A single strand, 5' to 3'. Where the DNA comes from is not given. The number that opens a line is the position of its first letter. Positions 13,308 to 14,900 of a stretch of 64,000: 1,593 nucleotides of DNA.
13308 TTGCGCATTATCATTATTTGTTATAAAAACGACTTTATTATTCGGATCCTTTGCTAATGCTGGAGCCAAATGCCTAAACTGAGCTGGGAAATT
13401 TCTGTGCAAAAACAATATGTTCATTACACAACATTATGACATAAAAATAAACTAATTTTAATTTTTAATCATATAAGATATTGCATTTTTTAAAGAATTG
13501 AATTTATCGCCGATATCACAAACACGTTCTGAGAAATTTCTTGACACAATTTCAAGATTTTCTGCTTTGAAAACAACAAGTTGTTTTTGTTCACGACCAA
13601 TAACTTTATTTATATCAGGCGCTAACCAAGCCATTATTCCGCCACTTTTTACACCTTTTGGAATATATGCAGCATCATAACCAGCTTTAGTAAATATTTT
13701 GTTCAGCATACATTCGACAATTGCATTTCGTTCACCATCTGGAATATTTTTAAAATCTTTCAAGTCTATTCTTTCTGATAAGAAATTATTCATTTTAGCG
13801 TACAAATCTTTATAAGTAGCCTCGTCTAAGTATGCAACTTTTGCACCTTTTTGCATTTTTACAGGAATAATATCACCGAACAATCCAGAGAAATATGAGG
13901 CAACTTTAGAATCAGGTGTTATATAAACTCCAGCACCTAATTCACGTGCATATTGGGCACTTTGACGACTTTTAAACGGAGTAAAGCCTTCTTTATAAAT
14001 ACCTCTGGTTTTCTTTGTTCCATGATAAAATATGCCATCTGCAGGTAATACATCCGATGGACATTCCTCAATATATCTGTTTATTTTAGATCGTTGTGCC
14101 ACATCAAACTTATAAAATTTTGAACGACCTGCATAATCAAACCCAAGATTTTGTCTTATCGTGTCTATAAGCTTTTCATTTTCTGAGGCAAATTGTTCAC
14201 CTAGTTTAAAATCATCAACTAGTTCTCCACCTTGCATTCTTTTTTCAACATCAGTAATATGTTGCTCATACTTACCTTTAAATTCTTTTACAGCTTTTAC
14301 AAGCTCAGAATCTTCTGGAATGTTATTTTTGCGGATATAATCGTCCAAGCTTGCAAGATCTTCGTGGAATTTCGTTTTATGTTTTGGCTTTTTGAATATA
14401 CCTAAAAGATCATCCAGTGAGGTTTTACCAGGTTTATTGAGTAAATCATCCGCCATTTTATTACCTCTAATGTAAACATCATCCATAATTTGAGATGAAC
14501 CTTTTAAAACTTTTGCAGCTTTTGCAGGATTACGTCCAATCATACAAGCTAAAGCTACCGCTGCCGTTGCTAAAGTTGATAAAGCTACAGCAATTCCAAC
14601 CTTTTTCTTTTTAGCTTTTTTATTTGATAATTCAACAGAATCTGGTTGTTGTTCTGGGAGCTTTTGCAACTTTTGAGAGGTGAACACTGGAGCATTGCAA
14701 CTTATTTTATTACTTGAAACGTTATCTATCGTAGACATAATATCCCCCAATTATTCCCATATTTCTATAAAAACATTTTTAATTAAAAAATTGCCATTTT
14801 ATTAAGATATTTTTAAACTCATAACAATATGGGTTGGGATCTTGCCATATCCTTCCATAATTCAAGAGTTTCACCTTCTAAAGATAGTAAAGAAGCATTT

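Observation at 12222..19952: Accessory-looking island of divergent modifying-enzyme folds directly upstream of, and co-directional with, the T1SS operon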

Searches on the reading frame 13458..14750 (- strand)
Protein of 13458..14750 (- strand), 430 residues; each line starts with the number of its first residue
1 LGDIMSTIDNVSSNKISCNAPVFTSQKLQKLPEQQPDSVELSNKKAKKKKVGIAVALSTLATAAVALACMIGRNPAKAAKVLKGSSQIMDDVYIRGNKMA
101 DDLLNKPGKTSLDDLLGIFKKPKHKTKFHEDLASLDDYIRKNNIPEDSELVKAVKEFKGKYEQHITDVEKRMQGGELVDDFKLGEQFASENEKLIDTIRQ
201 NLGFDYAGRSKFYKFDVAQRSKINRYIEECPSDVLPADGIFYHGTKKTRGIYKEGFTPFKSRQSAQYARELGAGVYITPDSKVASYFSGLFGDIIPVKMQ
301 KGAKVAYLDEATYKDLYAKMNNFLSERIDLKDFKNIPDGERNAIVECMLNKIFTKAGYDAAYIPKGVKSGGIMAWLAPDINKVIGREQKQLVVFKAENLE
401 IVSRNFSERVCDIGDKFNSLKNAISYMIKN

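Call 4: search_protein_families(library=pfam, proteins=[window:13458-14750:-], max_evalue=1)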
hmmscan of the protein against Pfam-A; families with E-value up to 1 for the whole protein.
window:13458-14750:- (430 aa): 3 families
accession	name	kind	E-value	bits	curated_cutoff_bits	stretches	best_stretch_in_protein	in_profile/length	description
PF18760.7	ART-PolyVal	-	0.0025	19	31.2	1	240-400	8-131/140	ADP-Ribosyltransferase in polyvalent proteins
PF04001.18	Vhr1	-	0.14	13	25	1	176-207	30-61/91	Transcription factor Vhr1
PF10957.13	Spore_Cse60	-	0.16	12.5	20.7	1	304-329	3-27/60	Sporulation protein Cse60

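Call 5: search_protein_families(library=ncbifam, proteins=[window:13458-14750:-], max_evalue=1)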
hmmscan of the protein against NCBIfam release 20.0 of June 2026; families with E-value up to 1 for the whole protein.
window:13458-14750:- (430 aa): 2 families
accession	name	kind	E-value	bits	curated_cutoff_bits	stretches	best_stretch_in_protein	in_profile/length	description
TIGR01810.1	betA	equivalog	0.018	13.7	732.1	1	78-156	78-159/532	choline dehydrogenase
NF002550.0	PRK02106.1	subfamily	0.11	11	605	1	79-137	85-146/563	choline dehydrogenase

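Call 7: search_solved_structures(query=window:13458-14750:-, max_evalue=10, show_alignments=2)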
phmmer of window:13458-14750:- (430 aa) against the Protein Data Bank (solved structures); distinct sequences matched with E-value up to 10: 5.
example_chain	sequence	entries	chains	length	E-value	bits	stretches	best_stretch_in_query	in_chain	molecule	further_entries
7o4i_M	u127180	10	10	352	0.12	14.4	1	9-124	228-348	Transcription initiation factor IIB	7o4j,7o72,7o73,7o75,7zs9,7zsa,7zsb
4v1o_U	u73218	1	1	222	0.2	13.7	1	116-173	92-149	MEDIATOR OF RNA POLYMERASE II TRANSCRIPTION SUBUNIT 8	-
3j1o_J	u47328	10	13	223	0.2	13.7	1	116-173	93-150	Mediator of RNA polymerase II transcription subunit 8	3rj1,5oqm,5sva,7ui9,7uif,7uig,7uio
3d1n_I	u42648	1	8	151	0.92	11.5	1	102-163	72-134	POU domain, class 6, transcription factor 1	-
6nkh_A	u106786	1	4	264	1.1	11.3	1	52-118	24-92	Short chain dehydrogenase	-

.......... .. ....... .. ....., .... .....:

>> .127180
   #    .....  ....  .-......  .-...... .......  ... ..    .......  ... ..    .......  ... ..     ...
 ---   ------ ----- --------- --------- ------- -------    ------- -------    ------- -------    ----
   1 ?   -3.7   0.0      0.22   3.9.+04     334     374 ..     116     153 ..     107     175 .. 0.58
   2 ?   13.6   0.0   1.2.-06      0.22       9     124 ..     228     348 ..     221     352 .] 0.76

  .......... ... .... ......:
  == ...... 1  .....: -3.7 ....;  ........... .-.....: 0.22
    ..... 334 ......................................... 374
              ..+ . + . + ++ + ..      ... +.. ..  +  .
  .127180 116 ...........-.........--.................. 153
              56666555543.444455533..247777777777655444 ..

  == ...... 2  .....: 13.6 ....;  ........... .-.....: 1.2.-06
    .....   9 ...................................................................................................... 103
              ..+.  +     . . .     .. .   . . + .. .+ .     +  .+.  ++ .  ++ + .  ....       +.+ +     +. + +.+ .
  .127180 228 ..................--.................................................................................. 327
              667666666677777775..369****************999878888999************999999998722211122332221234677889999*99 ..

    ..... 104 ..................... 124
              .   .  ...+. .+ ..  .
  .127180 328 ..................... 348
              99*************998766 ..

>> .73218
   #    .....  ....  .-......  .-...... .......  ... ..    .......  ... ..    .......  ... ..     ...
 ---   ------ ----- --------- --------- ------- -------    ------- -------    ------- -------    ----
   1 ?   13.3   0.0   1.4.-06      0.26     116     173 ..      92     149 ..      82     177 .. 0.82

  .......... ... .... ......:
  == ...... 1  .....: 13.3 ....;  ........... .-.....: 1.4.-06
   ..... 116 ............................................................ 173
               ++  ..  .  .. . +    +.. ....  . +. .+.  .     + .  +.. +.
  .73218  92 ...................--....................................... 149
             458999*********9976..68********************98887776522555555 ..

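Call 29: find_homologous_proteins(query=window:13458-14750:-)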
Query window:13458-14750:- (430 aa): 37 proteins with E <= 0.001 among 8000 candidates.
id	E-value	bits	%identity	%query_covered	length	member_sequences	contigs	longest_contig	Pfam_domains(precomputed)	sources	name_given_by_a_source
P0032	3.9e-280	946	100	99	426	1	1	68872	-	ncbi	-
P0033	2.1e-202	690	71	98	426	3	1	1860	-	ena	-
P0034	1.7e-200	684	71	99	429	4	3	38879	-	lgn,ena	-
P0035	6.8e-111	389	48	91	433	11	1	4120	-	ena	-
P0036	4.0e-110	387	44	98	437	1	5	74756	-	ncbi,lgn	-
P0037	1.1e-107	378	43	98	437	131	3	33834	-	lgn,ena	-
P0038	1.2e-104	369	47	89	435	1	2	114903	-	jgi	-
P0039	1.5e-104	368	44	98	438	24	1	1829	-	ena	-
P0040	7.8e-104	366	44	99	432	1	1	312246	-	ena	-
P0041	1.4e-103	365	43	98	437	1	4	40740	-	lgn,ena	-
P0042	5.0e-102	360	44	98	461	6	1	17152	-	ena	-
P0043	3.2e-99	351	44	91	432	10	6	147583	-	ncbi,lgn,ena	-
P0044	3.5e-98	347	42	91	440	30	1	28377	-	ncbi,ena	-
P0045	9.0e-98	346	41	97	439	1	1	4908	-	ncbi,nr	ncbi:MAG: hypothetical protein NC200_06870 [Candidatus Gastranaerophilales bacterium]|nr:hypothetica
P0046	1.3e-97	345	45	85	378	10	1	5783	-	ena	-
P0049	9.9e-95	336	45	92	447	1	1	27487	PF18760.8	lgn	-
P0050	2.8e-94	334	41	98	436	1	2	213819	-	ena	-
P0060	6.9e-79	284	41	89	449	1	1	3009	PF18760.8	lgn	-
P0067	1.2e-46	178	40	47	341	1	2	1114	PF18760.8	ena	-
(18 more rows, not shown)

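Call 55: find_encoding_contigs(protein=P0034, flank=10000, max_places=2)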
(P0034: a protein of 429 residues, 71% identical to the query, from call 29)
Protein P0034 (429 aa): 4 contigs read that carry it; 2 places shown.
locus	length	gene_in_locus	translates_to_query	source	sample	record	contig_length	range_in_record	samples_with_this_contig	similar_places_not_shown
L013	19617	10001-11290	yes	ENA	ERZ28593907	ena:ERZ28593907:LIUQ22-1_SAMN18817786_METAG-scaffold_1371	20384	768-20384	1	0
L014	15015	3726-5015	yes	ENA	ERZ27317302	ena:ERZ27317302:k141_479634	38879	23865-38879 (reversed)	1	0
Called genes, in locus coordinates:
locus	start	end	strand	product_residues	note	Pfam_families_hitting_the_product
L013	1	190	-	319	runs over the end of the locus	?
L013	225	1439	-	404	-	PF02844:GARS_N, PF01071:GARS_A, PF02843:GARS_C (weak)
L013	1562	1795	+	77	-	-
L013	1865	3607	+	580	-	PF13292:DXP_synthase_N, PF00676:E1_dh, PF02775:TPP_enzyme_C, PF00456:Transketolase_N (weak), PF13292:DXP_synthase_N (weak), PF02779:Transket_pyr, PF02780:Transketolase_C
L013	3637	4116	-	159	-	PF01741:MscL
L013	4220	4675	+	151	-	-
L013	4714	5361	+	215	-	-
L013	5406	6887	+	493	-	PF00149:Metallophos, PF12850:Metallophos_2 (faint), PF02872:5_nucleotid_C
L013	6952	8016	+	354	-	-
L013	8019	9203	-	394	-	-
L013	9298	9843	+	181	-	-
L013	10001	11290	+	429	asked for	-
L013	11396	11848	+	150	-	-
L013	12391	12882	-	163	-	PF05198:IF3_N, PF00707:IF3_C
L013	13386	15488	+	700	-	PF23914:TPR_CcmH_CycH, PF13424:TPR_12 (weak), PF13432:TPR_16 (weak), PF14559:TPR_19 (weak), PF13414:TPR_11, PF14559:TPR_19 (weak), PF13181:TPR_8 (weak), PF14559:TPR_19 (weak), +14 more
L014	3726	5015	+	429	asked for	-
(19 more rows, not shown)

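Call 56: find_encoding_contigs(protein=P0040, flank=10000, max_places=1)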
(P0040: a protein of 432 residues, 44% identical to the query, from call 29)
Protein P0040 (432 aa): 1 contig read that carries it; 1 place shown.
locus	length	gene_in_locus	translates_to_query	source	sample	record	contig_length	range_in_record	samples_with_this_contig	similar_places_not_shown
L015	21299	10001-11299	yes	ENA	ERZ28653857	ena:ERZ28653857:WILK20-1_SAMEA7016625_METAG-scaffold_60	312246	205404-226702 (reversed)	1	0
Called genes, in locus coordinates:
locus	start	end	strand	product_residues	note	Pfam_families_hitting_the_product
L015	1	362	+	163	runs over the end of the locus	PF01257:2Fe-2S_thioredx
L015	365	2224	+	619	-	PF01257:2Fe-2S_thioredx (weak), PF01512:Complex1_51K, PF10531:SLBB (weak), PF10589:NADH_4Fe-4S, PF12838:Fer4_7, PF13237:Fer4_10, PF14697:Fer4_21, PF00037:Fer4, +5 more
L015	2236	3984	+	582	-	PF00111:Fer2 (weak), PF13510:Fer2_4, PF10588:NADH-G_4Fe-4S_3, PF13237:Fer4_10 (weak), PF22117:Fer4_Nqo3, PF12838:Fer4_7, PF02906:Fe_hyd_lg_C, PF02256:Fe_hyd_SSU, +4 more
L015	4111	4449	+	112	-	-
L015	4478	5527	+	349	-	PF02504:FA_synthesis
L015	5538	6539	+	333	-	PF08545:ACP_syn_III, PF08541:ACP_syn_III_C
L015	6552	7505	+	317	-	PF00698:Acyl_transf_1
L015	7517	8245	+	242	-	PF00106:adh_short, PF08659:KR, PF13561:adh_short_C2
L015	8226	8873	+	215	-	PF13606:Ank_3 (faint), PF13637:Ank_4 (faint), PF12796:Ank_2 (weak), PF00023:Ank (faint)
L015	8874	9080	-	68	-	-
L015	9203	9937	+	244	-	PF07963:N_methyl (weak)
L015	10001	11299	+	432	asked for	-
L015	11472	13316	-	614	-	PF02446:Glyco_hydro_77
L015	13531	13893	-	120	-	-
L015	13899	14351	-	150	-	-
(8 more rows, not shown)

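Call 62: search_solved_structures(query=A4, max_evalue=10, show_alignments=2)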
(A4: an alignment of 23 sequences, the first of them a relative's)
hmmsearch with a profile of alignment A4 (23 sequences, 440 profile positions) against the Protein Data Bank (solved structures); distinct sequences matched with E-value up to 10: 16.
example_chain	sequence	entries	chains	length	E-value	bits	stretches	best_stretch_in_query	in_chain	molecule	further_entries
3s84_A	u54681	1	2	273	0.00077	21.6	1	121-235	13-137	Apolipoprotein A-IV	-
9hx4_F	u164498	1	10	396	0.03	16.3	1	103-238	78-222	Apolipoprotein A-IV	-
4uos_A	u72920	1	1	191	0.044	15.8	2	78-212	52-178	DESIGNED HELICAL BUNDLE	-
7z8n_A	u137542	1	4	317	0.053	15.5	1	126-197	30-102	Histidine kinase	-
6jmp_A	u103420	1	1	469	0.069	15.2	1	28-121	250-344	Thiol-activated cytolysin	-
5aof_A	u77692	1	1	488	0.14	14.2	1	28-121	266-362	PNEUMOLYSIN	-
4zgh_A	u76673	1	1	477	0.15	14.1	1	28-121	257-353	Pneumolysin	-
5cr6_D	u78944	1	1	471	0.16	13.9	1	28-121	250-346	Pneumolysin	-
5aod_A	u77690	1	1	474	0.16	13.9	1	28-121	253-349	PNEUMOLYSIN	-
4qqa_A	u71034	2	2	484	0.17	13.9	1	28-121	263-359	Pneumolysin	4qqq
5aoe_A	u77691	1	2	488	0.17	13.8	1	28-121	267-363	PNEUMOLYSIN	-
6kos_A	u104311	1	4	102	0.17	13.8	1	127-219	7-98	SUWA (Super WA20)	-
3bcy_A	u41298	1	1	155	0.19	13.7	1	121-202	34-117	Protein YER067W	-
5j10_A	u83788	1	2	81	0.46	12.4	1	110-175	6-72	peptide design 2L4HC2_24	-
7uhb_K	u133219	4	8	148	1.5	10.7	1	96-202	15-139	Multivalent miniprotein inhibitor AHB2-2GS-SB175 | Pan-variant miniprotein TRI2-2 | TRI2-2 minibinder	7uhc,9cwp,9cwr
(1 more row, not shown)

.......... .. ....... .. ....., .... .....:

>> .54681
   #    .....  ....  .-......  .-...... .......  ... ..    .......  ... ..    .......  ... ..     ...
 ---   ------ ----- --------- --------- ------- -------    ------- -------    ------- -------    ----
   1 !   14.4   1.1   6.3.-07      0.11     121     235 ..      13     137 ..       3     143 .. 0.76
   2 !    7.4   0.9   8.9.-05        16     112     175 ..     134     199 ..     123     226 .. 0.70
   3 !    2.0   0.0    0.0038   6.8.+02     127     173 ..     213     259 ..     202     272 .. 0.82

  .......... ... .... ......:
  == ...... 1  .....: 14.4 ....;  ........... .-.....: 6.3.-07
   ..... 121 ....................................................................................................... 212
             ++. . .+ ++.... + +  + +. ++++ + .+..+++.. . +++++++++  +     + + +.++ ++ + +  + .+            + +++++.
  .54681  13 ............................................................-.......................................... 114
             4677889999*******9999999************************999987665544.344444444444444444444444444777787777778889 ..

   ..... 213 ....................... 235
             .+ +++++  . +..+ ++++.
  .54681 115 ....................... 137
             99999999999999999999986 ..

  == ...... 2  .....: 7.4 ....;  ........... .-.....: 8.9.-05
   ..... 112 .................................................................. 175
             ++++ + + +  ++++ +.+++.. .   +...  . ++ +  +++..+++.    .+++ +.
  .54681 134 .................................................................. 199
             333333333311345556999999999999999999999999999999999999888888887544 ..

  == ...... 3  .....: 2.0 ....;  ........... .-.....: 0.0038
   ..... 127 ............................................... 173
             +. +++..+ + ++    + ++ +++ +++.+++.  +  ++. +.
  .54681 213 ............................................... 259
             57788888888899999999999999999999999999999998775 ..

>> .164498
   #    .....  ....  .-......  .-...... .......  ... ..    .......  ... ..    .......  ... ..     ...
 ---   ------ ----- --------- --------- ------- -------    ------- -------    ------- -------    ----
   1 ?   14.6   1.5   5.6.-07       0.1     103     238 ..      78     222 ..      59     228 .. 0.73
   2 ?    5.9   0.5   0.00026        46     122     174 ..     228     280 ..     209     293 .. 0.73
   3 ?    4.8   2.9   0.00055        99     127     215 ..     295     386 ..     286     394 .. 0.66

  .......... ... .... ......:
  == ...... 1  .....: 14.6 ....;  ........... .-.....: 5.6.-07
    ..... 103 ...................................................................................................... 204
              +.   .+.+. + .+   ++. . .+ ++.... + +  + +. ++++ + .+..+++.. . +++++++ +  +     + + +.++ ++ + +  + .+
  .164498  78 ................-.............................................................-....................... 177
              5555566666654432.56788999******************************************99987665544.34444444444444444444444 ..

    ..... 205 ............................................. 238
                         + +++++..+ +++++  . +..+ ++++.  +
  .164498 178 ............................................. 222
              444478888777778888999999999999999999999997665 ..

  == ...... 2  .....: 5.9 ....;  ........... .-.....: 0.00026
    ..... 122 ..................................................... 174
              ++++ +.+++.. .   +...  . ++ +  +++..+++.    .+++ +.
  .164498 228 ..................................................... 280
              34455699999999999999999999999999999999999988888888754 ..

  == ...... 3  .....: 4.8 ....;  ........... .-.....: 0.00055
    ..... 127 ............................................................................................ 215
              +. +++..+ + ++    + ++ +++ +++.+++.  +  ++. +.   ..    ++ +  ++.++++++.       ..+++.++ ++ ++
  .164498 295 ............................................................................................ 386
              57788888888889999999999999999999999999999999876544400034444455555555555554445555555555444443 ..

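Call 63: search_protein_families(library=pfam, alignment_id=A4, max_evalue=0.05)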
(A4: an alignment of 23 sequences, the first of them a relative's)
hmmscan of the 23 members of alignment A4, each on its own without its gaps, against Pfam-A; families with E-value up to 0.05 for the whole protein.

A. member 1, P0032 (426 aa): 1 family
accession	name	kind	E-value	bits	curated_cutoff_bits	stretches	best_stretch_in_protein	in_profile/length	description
PF18760.7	ART-PolyVal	-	0.0025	19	31.2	1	236-396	8-131/140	ADP-Ribosyltransferase in polyvalent proteins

B. families by the number of members that match (of 23 scanned): 26 families (the first 25 are shown)
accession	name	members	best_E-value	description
PF18760.7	ART-PolyVal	14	3.4e-06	ADP-Ribosyltransferase in polyvalent proteins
PF04100.18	Vps53_N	1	0.00052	Vps53, N-terminal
PF04108.17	ATG17_like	1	0.0019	Autophagy protein ATG17-like domain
PF02602.20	HEM4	1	0.0035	Uroporphyrinogen-III synthase HemD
PF01576.24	Myosin_tail_1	1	0.0037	Myosin tail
PF03562.22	MltA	1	0.0058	MltA specific insert domain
PF00143.24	Interferon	1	0.0058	Interferon alpha/beta domain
PF03112.19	DUF244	1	0.0099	Uncharacterized protein family (ORF7) DUF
PF00657.28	Lipase_GDSL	1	0.013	GDSL-like Lipase/Acylhydrolase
PF10863.13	NOP19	1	0.014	Nucleolar protein 19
PF07352.17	Phage_Mu_Gam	1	0.015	Bacteriophage Mu Gam like protein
PF09716.15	ETRAMP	1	0.02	Malarial early transcribed membrane protein (ETRAMP)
PF11123.14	DNA_Packaging_2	1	0.02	DNA packaging protein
PF18166.6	pP_pnuc_2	1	0.021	Predicted pPIWI-associating nuclease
PF17804.6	TSP_NTD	1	0.025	Tail specific protease N-terminal domain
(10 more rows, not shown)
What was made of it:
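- On ADP-ribosyltransferase, ART-PolyVal clade (g2): However, 14 of 23 family members hit the profile, best 3.4e-6 (call 63).
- Closest known: ART-PolyVal. Same: 14 of 23 family members match the profile (call 63).
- Checked: g2 ART: PF18760 at E=0.0025 in the window protein, but 14 of 23 family members hit it, best 3.4e-6 (call 63).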

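Call 77: search_protein_families(library=padloc, proteins=[window:13458-14738:-], max_evalue=0.01)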
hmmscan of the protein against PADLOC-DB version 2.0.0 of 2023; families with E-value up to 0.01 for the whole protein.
window:13458-14738:- (426 aa): 0 families

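Call 78: search_protein_families(library=phrogs, proteins=[window:13458-14738:-], max_evalue=0.01)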
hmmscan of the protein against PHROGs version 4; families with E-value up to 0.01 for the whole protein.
window:13458-14738:- (426 aa): 0 families

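Call 92: find_encoding_contigs(protein=P0050, flank=10000, max_places=1)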
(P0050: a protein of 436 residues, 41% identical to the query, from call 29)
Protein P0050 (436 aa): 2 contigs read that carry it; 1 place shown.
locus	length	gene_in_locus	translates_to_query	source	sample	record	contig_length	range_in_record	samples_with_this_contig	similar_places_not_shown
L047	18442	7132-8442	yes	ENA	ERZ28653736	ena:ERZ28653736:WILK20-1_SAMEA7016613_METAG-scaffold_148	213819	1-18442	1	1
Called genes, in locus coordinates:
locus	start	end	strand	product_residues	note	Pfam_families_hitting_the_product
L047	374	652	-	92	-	-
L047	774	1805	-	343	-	-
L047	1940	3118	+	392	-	-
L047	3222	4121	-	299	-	-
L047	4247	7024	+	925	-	-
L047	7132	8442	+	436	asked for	-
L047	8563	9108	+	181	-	-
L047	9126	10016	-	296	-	-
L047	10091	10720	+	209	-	-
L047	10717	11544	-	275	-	PF04724:Glyco_transf_17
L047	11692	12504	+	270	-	-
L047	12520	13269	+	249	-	-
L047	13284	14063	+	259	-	-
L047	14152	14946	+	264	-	-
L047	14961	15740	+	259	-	-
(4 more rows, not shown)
